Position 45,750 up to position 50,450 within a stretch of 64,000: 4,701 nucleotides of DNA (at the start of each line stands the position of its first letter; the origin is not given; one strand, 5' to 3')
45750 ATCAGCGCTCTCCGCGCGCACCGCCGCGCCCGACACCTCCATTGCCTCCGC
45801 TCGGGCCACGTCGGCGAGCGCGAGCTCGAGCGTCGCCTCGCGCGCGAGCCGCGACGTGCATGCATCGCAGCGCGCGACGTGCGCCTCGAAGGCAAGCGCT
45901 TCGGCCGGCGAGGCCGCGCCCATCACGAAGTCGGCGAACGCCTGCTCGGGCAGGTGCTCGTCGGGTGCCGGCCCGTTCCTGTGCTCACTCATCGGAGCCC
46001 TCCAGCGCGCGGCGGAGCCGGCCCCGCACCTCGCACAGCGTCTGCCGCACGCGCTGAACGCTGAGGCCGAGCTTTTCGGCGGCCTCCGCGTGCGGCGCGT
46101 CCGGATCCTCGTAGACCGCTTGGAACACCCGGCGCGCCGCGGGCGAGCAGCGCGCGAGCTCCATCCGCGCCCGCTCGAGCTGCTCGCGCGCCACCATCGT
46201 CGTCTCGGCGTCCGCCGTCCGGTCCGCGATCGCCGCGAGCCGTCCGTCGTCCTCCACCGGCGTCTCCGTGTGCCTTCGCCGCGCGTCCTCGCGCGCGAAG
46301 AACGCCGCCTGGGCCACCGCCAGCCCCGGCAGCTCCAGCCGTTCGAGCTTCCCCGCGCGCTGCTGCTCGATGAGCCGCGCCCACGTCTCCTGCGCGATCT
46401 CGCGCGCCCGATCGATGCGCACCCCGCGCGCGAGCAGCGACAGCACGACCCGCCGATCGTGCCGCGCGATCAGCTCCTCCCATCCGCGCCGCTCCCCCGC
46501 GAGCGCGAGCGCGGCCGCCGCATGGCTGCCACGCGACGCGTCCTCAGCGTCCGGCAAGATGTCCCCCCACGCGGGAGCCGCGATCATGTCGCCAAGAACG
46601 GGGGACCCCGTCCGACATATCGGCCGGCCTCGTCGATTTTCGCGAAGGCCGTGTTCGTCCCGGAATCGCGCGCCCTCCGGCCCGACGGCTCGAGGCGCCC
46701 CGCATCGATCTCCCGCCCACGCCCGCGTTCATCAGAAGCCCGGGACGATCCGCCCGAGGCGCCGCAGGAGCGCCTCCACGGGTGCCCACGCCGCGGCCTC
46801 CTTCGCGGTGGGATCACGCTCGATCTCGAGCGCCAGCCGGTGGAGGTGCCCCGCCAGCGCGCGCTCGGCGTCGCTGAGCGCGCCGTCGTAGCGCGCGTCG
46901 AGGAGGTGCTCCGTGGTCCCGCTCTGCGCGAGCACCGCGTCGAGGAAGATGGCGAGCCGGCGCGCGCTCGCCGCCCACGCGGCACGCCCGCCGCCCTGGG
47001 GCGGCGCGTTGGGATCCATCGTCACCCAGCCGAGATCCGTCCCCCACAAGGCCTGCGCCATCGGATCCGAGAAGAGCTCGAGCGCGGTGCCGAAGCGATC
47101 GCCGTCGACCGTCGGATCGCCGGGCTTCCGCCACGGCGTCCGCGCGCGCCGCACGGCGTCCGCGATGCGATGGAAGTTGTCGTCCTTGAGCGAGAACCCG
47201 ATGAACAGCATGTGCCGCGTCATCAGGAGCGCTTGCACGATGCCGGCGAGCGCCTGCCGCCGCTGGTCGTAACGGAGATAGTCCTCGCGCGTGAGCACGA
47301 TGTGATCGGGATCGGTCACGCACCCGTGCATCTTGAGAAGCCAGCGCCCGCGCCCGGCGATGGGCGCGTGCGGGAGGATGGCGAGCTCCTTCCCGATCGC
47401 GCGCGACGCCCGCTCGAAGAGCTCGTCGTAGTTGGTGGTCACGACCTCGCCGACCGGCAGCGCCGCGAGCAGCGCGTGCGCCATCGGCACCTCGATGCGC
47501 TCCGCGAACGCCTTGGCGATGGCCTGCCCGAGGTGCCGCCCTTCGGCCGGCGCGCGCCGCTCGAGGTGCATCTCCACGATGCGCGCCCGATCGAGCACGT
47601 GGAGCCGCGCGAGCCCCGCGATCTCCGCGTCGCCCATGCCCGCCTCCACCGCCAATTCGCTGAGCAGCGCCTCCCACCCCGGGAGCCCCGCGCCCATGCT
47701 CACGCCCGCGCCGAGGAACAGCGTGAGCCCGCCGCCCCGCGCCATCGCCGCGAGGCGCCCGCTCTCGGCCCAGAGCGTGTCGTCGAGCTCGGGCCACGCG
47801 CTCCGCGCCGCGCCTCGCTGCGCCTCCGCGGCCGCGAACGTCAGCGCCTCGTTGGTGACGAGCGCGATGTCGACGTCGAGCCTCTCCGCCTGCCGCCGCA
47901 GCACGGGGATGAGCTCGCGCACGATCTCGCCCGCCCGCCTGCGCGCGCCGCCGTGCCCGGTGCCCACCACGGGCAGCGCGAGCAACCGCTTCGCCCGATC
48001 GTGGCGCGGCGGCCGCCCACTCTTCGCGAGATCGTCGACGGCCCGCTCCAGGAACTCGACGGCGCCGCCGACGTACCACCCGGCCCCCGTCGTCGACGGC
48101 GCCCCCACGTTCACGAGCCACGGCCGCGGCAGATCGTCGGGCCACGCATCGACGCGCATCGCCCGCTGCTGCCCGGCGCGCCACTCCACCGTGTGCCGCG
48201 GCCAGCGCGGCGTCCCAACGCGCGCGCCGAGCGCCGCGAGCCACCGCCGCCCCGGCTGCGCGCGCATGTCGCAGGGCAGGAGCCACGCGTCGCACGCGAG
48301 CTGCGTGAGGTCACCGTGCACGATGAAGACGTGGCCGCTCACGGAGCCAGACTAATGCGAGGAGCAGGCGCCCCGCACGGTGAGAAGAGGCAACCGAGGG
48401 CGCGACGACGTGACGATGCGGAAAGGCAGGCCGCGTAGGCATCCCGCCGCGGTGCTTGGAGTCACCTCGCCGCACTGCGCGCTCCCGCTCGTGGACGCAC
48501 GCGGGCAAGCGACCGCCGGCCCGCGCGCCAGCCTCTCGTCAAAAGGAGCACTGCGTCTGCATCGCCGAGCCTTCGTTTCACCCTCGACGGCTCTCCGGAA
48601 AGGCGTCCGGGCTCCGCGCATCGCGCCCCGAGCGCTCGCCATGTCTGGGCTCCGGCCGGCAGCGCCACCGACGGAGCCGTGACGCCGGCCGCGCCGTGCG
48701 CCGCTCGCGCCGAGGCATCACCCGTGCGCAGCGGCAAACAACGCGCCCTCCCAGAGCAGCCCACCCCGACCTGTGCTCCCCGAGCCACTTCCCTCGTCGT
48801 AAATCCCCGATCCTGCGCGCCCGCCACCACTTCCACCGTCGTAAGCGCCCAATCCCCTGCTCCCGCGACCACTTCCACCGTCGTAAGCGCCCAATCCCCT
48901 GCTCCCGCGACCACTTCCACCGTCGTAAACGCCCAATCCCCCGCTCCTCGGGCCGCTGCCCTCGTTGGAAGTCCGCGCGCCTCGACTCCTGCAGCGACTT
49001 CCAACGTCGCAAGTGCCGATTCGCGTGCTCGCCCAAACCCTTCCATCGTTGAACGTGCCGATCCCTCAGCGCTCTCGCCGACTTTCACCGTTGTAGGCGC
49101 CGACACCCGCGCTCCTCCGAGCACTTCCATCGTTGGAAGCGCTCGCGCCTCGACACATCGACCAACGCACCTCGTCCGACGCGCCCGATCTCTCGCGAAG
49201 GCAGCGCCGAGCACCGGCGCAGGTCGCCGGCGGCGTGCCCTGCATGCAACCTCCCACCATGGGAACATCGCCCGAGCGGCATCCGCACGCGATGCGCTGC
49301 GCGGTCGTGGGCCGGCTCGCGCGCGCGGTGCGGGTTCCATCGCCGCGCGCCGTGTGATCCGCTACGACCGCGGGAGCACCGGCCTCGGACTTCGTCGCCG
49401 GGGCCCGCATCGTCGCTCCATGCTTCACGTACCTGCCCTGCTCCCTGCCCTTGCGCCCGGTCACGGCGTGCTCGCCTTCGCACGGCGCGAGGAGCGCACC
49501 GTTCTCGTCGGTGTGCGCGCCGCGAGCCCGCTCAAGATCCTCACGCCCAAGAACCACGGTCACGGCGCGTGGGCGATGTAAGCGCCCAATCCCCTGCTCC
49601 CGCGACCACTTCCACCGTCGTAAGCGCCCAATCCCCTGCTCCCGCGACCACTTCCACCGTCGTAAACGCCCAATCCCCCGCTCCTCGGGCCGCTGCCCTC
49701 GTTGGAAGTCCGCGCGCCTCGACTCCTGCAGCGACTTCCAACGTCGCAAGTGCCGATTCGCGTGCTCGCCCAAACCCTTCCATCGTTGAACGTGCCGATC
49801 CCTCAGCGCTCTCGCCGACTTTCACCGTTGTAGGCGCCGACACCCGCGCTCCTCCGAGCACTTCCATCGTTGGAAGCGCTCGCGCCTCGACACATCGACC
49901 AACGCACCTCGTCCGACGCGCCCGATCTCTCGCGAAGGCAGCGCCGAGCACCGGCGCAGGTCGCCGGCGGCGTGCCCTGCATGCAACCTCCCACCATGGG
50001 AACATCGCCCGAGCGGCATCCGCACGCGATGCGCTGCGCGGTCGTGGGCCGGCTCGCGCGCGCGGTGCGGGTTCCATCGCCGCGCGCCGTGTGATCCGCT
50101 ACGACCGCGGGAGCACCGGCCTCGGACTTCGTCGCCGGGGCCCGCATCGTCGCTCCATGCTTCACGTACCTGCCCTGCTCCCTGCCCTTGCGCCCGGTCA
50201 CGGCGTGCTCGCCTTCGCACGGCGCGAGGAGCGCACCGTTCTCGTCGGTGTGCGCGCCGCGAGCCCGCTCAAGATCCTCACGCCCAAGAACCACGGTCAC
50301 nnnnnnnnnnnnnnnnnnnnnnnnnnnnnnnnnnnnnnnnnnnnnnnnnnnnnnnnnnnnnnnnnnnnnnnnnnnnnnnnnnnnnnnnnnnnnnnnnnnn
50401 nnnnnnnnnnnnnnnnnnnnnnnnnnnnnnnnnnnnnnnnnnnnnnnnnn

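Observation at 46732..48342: Macro-like domain fused to a SIR2_2 (ThsA/DSR-type) NADase-like domain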

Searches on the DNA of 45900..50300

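Call 75: search_rna_families(source=window, start=45900, end=50300, threshold=evalue, max_evalue=0.1)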
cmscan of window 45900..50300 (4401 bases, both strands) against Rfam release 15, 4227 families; matches with E-value up to 0.1: 0.
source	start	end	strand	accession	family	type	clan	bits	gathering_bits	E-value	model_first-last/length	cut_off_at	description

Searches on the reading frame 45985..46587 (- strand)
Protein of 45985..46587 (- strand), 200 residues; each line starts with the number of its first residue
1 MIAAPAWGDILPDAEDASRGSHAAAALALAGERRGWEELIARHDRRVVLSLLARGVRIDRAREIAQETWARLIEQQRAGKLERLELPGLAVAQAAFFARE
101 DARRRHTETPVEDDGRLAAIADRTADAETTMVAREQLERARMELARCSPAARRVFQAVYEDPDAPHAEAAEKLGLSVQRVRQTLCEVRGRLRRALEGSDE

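Call 5: search_protein_families(library=pfam, proteins=[window:45985-46587:-], max_evalue=0.01)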
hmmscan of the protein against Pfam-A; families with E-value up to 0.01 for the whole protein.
window:45985-46587:- (200 aa): 4 families
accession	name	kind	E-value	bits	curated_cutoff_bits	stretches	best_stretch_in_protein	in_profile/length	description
PF04545.22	Sigma70_r4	-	1.6e-06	28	24.1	1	148-192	6-49/50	Sigma-70, region 4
PF08281.18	Sigma70_r4_2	-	0.001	19.1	25.7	1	152-190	16-53/54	Sigma-70, region 4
PF13412.12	HTH_24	-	0.0024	17.8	21.9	1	152-182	6-36/48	Winged helix-turn-helix DNA-binding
PF13404.12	HTH_AsnC-type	-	0.0094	16.2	27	0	159-182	13-36/42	AsnC-type helix-turn-helix domain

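Call 6: search_protein_families(library=padloc, proteins=[window:45985-46587:-], max_evalue=0.01)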
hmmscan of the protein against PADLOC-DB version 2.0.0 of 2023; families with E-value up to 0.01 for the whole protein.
window:45985-46587:- (200 aa): 0 families

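Call 7: search_protein_families(library=ncbifam, proteins=[window:45985-46587:-], max_evalue=0.1)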
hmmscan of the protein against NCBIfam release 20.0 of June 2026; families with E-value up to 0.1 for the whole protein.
window:45985-46587:- (200 aa): 9 families
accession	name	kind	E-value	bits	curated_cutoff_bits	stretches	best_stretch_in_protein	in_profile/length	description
TIGR02937.1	sigma70-ECF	superfamily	9.6e-10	38.3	42.9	1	37-195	4-165/165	sigma-70 family RNA polymerase sigma factor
NF009175.0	PRK12523.1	equivalog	2.4e-07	31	271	1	40-186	15-158/172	RNA polymerase sigma factor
TIGR02989.1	Sig-70_gvs1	subfamily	5.1e-07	29.8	124.55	1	38-193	5-156/158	RNA polymerase sigma-70 factor, Rhodopirellula/Verrucomicrobium family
NF009166.1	PRK12513.1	equivalog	2.8e-06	27.2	206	1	30-195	18-186/193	RNA polymerase sigma factor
NF009168.0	PRK12515.1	subfamily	1.2e-05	24.9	236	1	30-195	18-179/189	RNA polymerase sigma factor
NF002009.0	PRK00810.1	equivalog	0.00022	21.1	117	1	124-173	59-107/117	nitrogenase stabilizing/protective protein NifW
NF040705.1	sigma_mbnA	exception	0.00092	18.9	350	1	43-195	8-158/272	methanobactin precursor domain-containing sigma factor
NF007220.0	PRK09639.1-5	equivalog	0.0013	18.5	260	1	59-196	28-165/181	RNA polymerase sigma factor SigX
TIGR02985.1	Sig70_bacteroi1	subfamily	0.0027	17.9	126.4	1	120-195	91-162/162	RNA polymerase sigma-70 factor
